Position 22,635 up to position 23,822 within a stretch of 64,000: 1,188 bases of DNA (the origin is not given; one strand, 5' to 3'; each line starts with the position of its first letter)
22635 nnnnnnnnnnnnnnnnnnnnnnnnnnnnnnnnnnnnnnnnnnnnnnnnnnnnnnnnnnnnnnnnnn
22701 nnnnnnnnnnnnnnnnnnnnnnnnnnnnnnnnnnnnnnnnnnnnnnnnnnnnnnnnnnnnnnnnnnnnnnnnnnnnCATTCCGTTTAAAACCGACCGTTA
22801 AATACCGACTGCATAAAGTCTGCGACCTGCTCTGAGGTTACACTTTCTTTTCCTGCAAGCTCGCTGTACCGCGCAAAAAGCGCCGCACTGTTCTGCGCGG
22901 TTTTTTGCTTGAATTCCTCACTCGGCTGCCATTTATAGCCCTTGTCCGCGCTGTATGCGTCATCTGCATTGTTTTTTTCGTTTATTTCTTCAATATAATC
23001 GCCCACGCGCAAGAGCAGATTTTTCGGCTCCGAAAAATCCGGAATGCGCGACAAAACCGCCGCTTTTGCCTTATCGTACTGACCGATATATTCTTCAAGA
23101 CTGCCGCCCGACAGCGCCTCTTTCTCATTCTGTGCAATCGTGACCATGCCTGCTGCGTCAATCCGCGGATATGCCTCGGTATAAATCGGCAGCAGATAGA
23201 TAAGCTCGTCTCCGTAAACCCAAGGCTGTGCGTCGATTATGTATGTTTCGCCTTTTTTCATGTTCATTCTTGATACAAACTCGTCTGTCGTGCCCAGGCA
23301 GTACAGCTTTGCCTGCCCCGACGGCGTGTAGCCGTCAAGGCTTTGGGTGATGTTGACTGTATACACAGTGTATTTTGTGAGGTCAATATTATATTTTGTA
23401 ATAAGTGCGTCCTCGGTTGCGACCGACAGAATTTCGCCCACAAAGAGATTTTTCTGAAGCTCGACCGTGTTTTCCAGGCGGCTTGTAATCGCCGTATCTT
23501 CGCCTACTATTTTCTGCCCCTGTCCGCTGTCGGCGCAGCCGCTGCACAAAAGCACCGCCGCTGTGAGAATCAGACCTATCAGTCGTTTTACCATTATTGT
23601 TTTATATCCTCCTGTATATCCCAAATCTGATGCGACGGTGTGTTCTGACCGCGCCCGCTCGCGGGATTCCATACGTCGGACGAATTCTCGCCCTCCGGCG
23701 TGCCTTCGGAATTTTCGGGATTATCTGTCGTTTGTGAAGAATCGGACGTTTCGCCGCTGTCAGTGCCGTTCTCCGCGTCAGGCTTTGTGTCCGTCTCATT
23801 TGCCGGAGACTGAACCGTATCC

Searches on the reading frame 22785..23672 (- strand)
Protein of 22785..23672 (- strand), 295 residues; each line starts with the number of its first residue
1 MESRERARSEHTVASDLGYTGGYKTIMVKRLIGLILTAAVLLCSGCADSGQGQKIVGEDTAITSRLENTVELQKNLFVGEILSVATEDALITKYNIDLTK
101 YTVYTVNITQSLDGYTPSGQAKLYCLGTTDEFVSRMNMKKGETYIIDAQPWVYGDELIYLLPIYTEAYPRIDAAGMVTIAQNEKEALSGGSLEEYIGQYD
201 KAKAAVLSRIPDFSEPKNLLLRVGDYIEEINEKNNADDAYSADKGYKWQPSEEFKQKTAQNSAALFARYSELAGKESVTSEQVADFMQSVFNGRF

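Call 3: search_protein_families(library=pfam, proteins=[window:22785-23672:-], max_evalue=1)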
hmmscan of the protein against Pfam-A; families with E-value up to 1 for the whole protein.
window:22785-23672:- (295 aa): 1 family
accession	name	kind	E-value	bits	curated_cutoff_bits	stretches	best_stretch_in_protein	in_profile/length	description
PF06092.17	DUF943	-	0.038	14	25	1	88-128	65-106/151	Enterobacterial putative membrane protein (DUF943)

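Call 4: search_protein_families(library=ncbifam, proteins=[window:22785-23672:-], max_evalue=1)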
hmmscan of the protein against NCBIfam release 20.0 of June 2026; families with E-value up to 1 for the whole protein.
window:22785-23672:- (295 aa): 1 family
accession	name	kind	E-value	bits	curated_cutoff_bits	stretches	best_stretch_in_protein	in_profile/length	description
NF007319.0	PRK09810.1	equivalog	0.053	13.5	86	1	27-47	1-20/41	lipoprotein antitoxin entericidin A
